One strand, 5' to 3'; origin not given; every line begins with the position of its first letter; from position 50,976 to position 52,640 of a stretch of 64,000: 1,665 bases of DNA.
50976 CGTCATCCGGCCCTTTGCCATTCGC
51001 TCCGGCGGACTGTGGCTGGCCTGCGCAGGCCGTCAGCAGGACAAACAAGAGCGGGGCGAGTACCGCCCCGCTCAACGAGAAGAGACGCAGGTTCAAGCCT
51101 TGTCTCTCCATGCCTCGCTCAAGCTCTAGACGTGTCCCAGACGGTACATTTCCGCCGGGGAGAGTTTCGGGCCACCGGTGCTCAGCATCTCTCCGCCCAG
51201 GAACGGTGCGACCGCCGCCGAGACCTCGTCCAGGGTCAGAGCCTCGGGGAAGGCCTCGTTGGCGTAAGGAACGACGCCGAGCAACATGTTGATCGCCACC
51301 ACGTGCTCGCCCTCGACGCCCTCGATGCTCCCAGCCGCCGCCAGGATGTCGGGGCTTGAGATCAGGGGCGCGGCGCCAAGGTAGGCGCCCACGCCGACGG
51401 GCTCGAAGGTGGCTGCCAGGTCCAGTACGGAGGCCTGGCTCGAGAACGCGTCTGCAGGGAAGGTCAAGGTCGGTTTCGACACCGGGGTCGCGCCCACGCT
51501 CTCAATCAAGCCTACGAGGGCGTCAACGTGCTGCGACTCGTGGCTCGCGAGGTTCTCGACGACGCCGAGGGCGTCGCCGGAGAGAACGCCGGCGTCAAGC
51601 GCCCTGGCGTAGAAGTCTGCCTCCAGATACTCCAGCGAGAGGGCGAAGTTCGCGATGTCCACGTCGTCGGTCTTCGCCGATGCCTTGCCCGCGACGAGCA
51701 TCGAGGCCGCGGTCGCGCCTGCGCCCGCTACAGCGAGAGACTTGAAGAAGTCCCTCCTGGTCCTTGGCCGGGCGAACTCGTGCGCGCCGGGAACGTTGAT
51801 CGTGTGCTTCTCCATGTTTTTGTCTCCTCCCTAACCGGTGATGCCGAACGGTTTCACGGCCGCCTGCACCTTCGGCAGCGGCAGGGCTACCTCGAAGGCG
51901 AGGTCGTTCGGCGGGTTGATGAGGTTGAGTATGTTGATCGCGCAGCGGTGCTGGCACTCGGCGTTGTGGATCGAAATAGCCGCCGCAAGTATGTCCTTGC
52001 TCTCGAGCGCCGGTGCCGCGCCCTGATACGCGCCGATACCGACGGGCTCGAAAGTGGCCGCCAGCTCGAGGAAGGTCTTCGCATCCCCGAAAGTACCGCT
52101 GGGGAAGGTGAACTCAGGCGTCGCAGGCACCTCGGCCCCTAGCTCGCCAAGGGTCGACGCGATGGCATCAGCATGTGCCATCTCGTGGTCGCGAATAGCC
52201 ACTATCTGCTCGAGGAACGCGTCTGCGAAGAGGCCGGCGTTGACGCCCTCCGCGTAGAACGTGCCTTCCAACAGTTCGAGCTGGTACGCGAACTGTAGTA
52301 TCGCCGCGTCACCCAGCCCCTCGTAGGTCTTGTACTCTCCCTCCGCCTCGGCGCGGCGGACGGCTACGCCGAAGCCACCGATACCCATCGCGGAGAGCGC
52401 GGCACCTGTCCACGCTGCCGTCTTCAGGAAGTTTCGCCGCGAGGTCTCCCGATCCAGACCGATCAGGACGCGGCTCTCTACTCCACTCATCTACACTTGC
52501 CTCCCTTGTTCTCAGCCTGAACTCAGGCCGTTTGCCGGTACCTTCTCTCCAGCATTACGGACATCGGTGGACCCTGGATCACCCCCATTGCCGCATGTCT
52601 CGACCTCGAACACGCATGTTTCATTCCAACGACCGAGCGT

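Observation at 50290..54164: Self-contained ECF regulon: SigK/RskA-like pair with matching promoters driving itself and a ferritin-ferritin-sortase operon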

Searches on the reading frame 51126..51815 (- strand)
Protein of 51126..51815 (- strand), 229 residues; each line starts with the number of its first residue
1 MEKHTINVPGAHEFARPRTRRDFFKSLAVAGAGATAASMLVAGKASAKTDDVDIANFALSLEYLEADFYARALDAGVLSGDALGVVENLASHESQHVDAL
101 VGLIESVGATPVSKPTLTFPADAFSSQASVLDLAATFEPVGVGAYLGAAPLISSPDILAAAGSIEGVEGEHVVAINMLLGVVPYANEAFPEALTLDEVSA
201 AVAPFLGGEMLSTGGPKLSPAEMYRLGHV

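Call 4: search_protein_families(library=pfam, proteins=[window:51126-51815:-], max_evalue=0.01)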
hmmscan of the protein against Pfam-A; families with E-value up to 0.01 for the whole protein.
window:51126-51815:- (229 aa): 1 family
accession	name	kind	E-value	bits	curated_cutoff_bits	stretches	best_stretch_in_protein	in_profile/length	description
PF13668.12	Ferritin_2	-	4.3e-40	137.5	24.7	1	50-180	1-137/138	Ferritin-like domain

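Call 5: search_protein_families(library=ncbifam, proteins=[window:51126-51815:-], max_evalue=0.01)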
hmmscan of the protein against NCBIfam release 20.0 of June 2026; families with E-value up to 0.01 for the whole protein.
window:51126-51815:- (229 aa): 0 families

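Call 53: find_related_loci(query=A1, collection=metagenome_contigs, flank=5000)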
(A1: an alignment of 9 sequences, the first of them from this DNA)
Query A1 (229 aa) in metagenome_contigs; peptide patterns used: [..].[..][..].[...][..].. (x = any residue, [..] = any of these).
452 stretches matched a pattern; 368 encode a relative of the query (tblastn E <= 1e-3); the best 80 are kept; 80 distinct loci.
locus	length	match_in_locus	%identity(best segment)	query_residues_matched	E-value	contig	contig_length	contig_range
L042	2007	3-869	93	1-229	2e-142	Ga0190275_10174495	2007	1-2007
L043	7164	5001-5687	93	1-229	2e-132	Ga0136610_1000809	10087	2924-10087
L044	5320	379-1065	93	1-229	3e-132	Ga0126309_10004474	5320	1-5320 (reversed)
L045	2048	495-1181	89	1-229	4e-136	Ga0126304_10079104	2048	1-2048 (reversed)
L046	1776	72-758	88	1-229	2e-134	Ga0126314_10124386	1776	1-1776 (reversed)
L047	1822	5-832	89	1-227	5e-133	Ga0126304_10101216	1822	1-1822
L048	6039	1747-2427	89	3-229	4e-124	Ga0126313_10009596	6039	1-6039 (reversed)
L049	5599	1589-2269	89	3-229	3e-124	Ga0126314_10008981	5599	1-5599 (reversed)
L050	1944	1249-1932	86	1-228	4e-130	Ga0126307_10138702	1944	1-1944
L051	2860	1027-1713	86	1-229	4e-126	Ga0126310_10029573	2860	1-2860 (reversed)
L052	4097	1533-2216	86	1-228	2e-123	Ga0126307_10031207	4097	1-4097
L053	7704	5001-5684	85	1-228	5e-120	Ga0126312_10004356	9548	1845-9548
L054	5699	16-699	84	1-228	7e-119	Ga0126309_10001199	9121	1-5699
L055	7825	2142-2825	84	1-228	2e-118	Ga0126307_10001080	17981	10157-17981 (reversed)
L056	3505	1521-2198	87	4-229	5e-121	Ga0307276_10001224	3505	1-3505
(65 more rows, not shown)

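Call 62: find_homologous_proteins(query=window:51126-51815:-, max_evalue=0.00001)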
Query window:51126-51815:- (229 aa): 2975 proteins with E <= 0.00001 among 6187 candidates; the best 120 are listed.
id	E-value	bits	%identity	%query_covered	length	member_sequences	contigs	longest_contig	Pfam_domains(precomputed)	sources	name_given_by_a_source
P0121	1.9e-129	448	93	100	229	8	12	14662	PF13668.13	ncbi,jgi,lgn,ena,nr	ncbi:MAG: ferritin-like domain-containing protein [Rubrobacteraceae bacterium]|nr:ferritin-like doma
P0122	2.3e-128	444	92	100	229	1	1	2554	PF13668.13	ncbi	-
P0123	7.6e-127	439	92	100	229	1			PF13668.13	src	-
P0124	3.1e-126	437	91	100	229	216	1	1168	PF13668.13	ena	-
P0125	9.3e-125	432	90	99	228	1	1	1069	PF13668.13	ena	-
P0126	5.4e-124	430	90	100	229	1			PF13668.13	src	-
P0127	3.1e-123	427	88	100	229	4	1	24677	PF13668.13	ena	-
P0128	6.4e-123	426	88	100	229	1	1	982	PF13668.13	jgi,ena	-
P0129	1.3e-122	425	88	100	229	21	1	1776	PF13668.13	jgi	-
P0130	2.5e-122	424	89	99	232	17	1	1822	PF13668.13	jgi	-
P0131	2.7e-121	421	87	100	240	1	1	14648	PF13668.13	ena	-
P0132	3.1e-121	421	87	100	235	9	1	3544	PF13668.13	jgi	jgi:Ferritin-like domain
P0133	3.9e-121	421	89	100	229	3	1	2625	PF13668.13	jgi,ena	-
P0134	8.3e-121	419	87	100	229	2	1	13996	PF13668.13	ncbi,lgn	-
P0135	2.0e-120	418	88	100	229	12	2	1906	PF13668.13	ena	-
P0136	2.6e-120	418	87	100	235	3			PF13668.13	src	-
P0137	2.6e-120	418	88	100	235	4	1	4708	PF13668.13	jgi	jgi:hypothetical protein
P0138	7.2e-120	416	86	100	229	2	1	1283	PF13668.13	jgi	jgi:hypothetical protein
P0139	1.3e-119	416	87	100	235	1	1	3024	PF13668.13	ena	-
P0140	3.8e-119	414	85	99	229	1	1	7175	PF13668.13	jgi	jgi:hypothetical protein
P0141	2.8e-118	411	86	100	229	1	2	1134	PF13668.13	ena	-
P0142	3.2e-118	411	85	99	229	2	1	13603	PF13668.13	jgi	jgi:hypothetical protein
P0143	2.3e-117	408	85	100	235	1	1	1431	PF13668.13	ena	-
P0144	3.1e-117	408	85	100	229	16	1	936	PF13668.13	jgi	jgi:hypothetical protein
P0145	6.3e-117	407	84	100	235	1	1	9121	PF13668.13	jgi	-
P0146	6.9e-117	407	86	99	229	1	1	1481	PF13668.13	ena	-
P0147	7.4e-117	407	84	99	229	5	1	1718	PF13668.13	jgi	jgi:hypothetical protein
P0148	1.0e-116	406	86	100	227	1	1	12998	PF13668.13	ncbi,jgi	jgi:hypothetical protein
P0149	1.8e-116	405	83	100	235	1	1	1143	PF13668.13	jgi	jgi:Ferritin-like domain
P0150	1.9e-116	405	83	100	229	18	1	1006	PF13668.13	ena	-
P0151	2.4e-116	405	85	100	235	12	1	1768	PF13668.13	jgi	jgi:rubrerythrin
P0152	3.6e-116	404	84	99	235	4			PF13668.13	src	-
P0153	5.6e-116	404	83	100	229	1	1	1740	PF13668.13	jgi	jgi:hypothetical protein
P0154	1.4e-115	402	84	99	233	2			PF13668.13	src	-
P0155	1.6e-115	402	85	100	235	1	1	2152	PF13668.13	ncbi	-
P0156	3.1e-115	401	83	100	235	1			PF13668.13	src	-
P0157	3.1e-115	401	85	100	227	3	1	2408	PF13668.13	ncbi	-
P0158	5.1e-115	401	83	100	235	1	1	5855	PF13668.13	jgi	jgi:Ferritin-like domain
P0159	2.1e-114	399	83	100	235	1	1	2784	PF13668.13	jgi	jgi:hypothetical protein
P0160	2.4e-114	398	84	100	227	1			PF13668.13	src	-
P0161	2.8e-114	398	84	100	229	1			PF13668.13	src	-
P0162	4.2e-114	398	82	100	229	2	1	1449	PF13668.13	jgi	jgi:hypothetical protein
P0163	4.9e-114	397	83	100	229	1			PF13668.13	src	-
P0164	7.5e-114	397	83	99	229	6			PF13668.13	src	-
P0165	2.0e-113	395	84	100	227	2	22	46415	PF13668.13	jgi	jgi:hypothetical protein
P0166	3.0e-113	395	82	100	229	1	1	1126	PF13668.13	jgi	jgi:hypothetical protein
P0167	4.0e-113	394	82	99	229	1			PF13668.13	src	-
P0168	5.9e-113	394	82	99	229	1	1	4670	PF13668.13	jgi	jgi:Ferritin-like domain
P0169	8.5e-113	393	83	99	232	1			PF13668.13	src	-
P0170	4.1e-112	391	83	99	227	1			PF13668.13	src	-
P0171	1.9e-111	389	81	99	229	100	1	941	PF13668.13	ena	-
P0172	3.0e-111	388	83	100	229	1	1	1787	PF13668.13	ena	-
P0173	3.4e-111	388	83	100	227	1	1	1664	PF13668.13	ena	-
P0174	5.1e-111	387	81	99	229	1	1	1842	PF13668.13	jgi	jgi:hypothetical protein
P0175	1.1e-110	386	81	99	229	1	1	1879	PF13668.13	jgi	jgi:rubrerythrin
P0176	2.0e-110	386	80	99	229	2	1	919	PF13668.13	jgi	-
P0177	7.6e-110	384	84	94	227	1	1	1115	PF13668.13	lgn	-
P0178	1.6e-108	379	84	94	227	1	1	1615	PF13668.13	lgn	-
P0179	2.9e-108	378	83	94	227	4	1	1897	PF13668.13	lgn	-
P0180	5.0e-108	378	81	98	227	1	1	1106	PF13668.13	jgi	jgi:hypothetical protein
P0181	7.4e-108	377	83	94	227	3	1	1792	PF13668.13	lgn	-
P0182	1.2e-107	377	84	90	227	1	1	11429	PF13668.13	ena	-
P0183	2.9e-107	375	84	94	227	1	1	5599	PF13668.13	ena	-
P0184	5.4e-107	374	83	94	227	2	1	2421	PF13668.13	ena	-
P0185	1.3e-106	373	83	94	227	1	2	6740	PF13668.13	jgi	jgi:Ferritin-like domain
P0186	2.9e-106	372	83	94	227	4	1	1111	PF13668.13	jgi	jgi:hypothetical protein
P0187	4.4e-106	371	79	100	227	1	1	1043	PF13668.13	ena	-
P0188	4.4e-106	371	78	99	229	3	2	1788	PF13668.13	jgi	jgi:hypothetical protein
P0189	4.7e-106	371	83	94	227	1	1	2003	PF13668.13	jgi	jgi:hypothetical protein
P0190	3.3e-104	365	81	94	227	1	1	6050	PF13668.13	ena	-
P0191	5.7e-102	358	76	100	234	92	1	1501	PF13668.13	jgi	jgi:hypothetical protein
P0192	2.2e-101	356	76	98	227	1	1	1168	PF13668.13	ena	-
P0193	4.4e-101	355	76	98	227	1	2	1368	PF13668.13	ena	-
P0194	1.0e-99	351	74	100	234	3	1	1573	PF13668.13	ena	-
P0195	1.7e-98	347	74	98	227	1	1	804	PF13668.13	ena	-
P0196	1.6e-97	343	77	90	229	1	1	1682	PF13668.13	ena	-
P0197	3.0e-97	342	77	90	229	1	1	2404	PF13668.13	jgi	jgi:ferritin-like protein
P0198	6.6e-97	341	77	90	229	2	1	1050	PF13668.13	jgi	jgi:hypothetical protein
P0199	6.4e-96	338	73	98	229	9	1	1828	PF13668.13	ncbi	-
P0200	9.6e-96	338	72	100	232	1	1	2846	PF13668.13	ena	-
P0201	1.4e-95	337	73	98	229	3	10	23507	PF13668.13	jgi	jgi:hypothetical protein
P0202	2.9e-94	333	72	99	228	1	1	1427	PF13668.13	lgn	-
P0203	4.2e-94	332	73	95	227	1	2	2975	PF13668.13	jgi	-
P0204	6.5e-94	332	74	95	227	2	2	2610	PF13668.13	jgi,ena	jgi:hypothetical protein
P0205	8.7e-94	331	74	95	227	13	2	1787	PF13668.13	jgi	jgi:hypothetical protein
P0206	1.2e-93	331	82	84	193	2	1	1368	PF13668.13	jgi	jgi:hypothetical protein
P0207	1.8e-93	330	75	96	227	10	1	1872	PF13668.13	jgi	jgi:ferritin-like protein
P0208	4.3e-93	329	73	95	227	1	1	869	PF13668.13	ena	-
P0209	4.3e-93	329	73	95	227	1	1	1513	PF13668.13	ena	-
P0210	6.2e-93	328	73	94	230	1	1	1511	PF13668.13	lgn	-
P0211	6.9e-93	328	74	95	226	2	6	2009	PF13668.13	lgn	-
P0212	7.2e-93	328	74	94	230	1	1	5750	PF13668.13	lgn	-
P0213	1.1e-92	328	72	95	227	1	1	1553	PF13668.13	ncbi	-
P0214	4.8e-92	325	72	96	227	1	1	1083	PF13668.13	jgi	-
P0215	4.9e-92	325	71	98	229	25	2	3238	PF10518.15,PF13668.13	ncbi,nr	ncbi:MAG: ferritin-like domain-containing protein [Actinomycetota bacterium]|nr:ferritin-like domain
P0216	7.8e-92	325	72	95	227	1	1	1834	PF13668.13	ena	-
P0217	9.0e-92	325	73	96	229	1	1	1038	PF13668.13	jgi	jgi:hypothetical protein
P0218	9.0e-92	325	72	95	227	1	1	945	PF13668.13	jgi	jgi:hypothetical protein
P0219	1.3e-91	324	74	92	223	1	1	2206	PF13668.13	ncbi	-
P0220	1.3e-91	324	71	98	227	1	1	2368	PF13668.13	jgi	jgi:hypothetical protein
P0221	1.4e-91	324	91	75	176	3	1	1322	PF13668.13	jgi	jgi:hypothetical protein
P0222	1.4e-91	324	71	98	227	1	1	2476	PF13668.13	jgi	jgi:hypothetical protein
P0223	2.2e-91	323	72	95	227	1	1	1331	PF13668.13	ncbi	-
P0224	2.3e-91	323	72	95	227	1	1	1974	PF13668.13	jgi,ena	jgi:hypothetical protein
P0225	3.7e-91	323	71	95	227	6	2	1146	PF13668.13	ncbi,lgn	-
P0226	5.0e-91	322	74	94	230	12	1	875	PF13668.13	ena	-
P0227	6.0e-91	322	73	94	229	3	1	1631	PF13668.13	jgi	jgi:hypothetical protein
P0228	6.8e-91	322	72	95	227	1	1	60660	PF13668.13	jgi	jgi:hypothetical protein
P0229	7.9e-91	322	71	98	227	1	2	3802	PF13668.13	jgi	jgi:hypothetical protein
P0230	8.1e-91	321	73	94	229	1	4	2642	PF13668.13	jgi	jgi:hypothetical protein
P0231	8.2e-91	321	71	95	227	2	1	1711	PF13668.13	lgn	-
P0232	8.4e-91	321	71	98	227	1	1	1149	PF13668.13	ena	-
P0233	8.9e-91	321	71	95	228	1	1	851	PF13668.13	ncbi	-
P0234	9.9e-91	321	69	97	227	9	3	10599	PF13668.13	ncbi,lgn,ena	-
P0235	1.0e-90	321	76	87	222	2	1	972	PF13668.13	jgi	jgi:Ferritin-like domain/TAT (twin-arginine translocation) pathway signal sequence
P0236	1.5e-90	321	72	95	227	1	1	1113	PF13668.13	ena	-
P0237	1.7e-90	320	73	94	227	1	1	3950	PF13668.13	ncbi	-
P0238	2.2e-90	320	72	95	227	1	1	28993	PF13668.13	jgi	jgi:hypothetical protein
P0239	2.3e-90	320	72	94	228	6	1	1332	PF13668.13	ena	-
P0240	3.0e-90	320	71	95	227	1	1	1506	PF13668.13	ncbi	-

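Call 69: predict_structure(alignment_id=A2)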
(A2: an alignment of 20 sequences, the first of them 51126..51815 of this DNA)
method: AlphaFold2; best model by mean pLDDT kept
length: 229 residues; sequences in the alignment: 20
mean_pLDDT: 71.2   pTM: 0.70
mean pLDDT of the five models: 71.2, 64.9, 64.0, 61.0, 58.9
residues with pLDDT >= 90: 53; 70-90: 102; 50-70: 19; < 50: 55
segments of 3 or more residues with pLDDT < 50: 1-47, 185-190
pLDDT, mean of each block of 10 residues (from residue 1): 30 37 40 30 46 88 93 97 93 90 87 89 93 82 73 75 76 83 52 73 78 72 61
secondary structure, 60 per line:
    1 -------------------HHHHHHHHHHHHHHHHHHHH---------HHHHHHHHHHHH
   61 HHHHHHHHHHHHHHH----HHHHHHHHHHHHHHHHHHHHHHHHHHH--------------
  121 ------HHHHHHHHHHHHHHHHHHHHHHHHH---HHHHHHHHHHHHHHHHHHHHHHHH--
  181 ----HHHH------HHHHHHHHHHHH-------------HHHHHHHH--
elements in order: H20-39 H49-75 H80-106 H127-151 H155-178 H185-188 H195-206 H220-227

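Call 74: fold_search(model_id=the predicted structure, library=pdb)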
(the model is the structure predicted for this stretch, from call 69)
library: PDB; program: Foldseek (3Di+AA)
matches with E <= 10: 880; with E <= 0.001: 6
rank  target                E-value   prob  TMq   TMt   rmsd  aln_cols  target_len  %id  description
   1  8wai_A                8.2e-06  1.00  0.60  0.50   3.8       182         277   24  Structure of RvY_06210 at 1.45 angstrom resolution (released 2024-09-11)
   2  8w9k_C                1.4e-05  1.00  0.60  0.51   3.7       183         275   24  Structure of apo RvY_06210 (released 2024-09-11)
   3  8w9k_D                2.4e-05  1.00  0.60  0.51   3.6       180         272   24  Structure of apo RvY_06210 (released 2024-09-11)
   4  8w9k_B                3.1e-05  1.00  0.60  0.51   3.7       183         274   24  Structure of apo RvY_06210 (released 2024-09-11)
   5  8kce                  4.3e-05  1.00  0.59  0.51   4.0       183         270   23  Structure of RvY_06210 at 1.05 angstrom resolution (released 2024-08-07)
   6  8w9k_A                7.0e-05  1.00  0.60  0.51   3.7       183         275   24  Structure of apo RvY_06210 (released 2024-09-11)
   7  2ib0_A                5.6e-03  1.00  0.52  0.82   2.9       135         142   17  Crystal structure of a conserved hypothetical protein, rv2844, from Mycobacterium tuberculosis (released 2006-09-26)
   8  2qqy                  1.2e-02  1.00  0.48  0.75   3.0       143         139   22  Crystal structure of ferritin like, diiron-carboxylate proteins from Bacillus anthracis str. Ames (released 2007-08-14)
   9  2vzb_A                1.3e-02  1.00  0.47  0.63   5.2       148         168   23  A Dodecameric Thioferritin in the Bacterial Domain, Characterization of the Bacterioferritin-Related Protein from Bact (released 2009-11-17)
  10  2vzb_B                2.0e-02  1.00  0.46  0.63   5.2       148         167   23  A Dodecameric Thioferritin in the Bacterial Domain, Characterization of the Bacterioferritin-Related Protein from Bact (released 2009-11-17)
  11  2ib0_B                2.2e-02  1.00  0.51  0.84   2.4       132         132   15  Crystal structure of a conserved hypothetical protein, rv2844, from Mycobacterium tuberculosis (released 2006-09-26)
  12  3q4r                  2.4e-02  1.00  0.49  0.65   7.3       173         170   17  Crystal Structure of a deletion mutant(11-185) of hypothetical protein MJ0754 with Zn2+ (released 2011-05-18)
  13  3q4n_B                2.4e-02  1.00  0.45  0.58   7.7       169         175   18  Crystal structure of hypothetical protein MJ0754 from Methanococcus jannaschii DSM 2661 (released 2011-05-18)
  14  3q4n_A                2.6e-02  1.00  0.49  0.66   9.6       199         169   14  Crystal structure of hypothetical protein MJ0754 from Methanococcus jannaschii DSM 2661 (released 2011-05-18)
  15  3bt5                  2.9e-02  1.00  0.48  0.71   3.4       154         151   13  Crystal structure of DUF305 fragment from Deinococcus radiodurans (released 2008-01-15)
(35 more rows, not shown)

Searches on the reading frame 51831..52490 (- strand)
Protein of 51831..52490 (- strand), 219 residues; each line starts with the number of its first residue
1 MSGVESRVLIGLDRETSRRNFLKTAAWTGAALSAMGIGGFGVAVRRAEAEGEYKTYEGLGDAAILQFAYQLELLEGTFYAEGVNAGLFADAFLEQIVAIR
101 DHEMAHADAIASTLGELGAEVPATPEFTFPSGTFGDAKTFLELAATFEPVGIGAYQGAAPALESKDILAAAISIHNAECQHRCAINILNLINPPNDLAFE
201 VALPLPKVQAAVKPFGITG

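Call 4: search_protein_families(library=pfam, proteins=[window:51831-52490:-], max_evalue=0.01)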
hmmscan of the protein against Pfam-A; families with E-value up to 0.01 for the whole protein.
window:51831-52490:- (219 aa): 2 families
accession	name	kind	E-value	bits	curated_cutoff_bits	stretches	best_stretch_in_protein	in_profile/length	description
PF13668.12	Ferritin_2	-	5.5e-35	120.9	24.7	1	60-187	1-134/138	Ferritin-like domain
PF10518.14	TAT_signal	-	0.0022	18.3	22.7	1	16-33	2-19/21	TAT (twin-arginine translocation) pathway signal sequence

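Call 5: search_protein_families(library=ncbifam, proteins=[window:51831-52490:-], max_evalue=0.01)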
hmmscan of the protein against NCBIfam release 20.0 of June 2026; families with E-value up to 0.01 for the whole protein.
window:51831-52490:- (219 aa): 1 family
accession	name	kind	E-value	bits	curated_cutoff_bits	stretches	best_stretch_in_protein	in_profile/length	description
TIGR01409.1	TAT_signal_seq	domain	0.00053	20.2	16.7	1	16-49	1-29/29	twin-arginine translocation signal domain-containing protein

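Call 29: search_solved_structures(query=window:51831-52490:-, max_evalue=1)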
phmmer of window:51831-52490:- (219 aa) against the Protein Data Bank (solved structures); distinct sequences matched with E-value up to 1: 3.
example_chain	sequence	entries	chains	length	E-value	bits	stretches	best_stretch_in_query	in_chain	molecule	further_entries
8kce_A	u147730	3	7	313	0.00017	24.7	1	76-171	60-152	RvY_06210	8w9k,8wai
8x1k_A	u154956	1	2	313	0.00017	24.6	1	76-171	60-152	RvY_06210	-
8w1d_A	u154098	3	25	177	0.53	13.2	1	67-126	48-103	DPS-LIKE PROTEIN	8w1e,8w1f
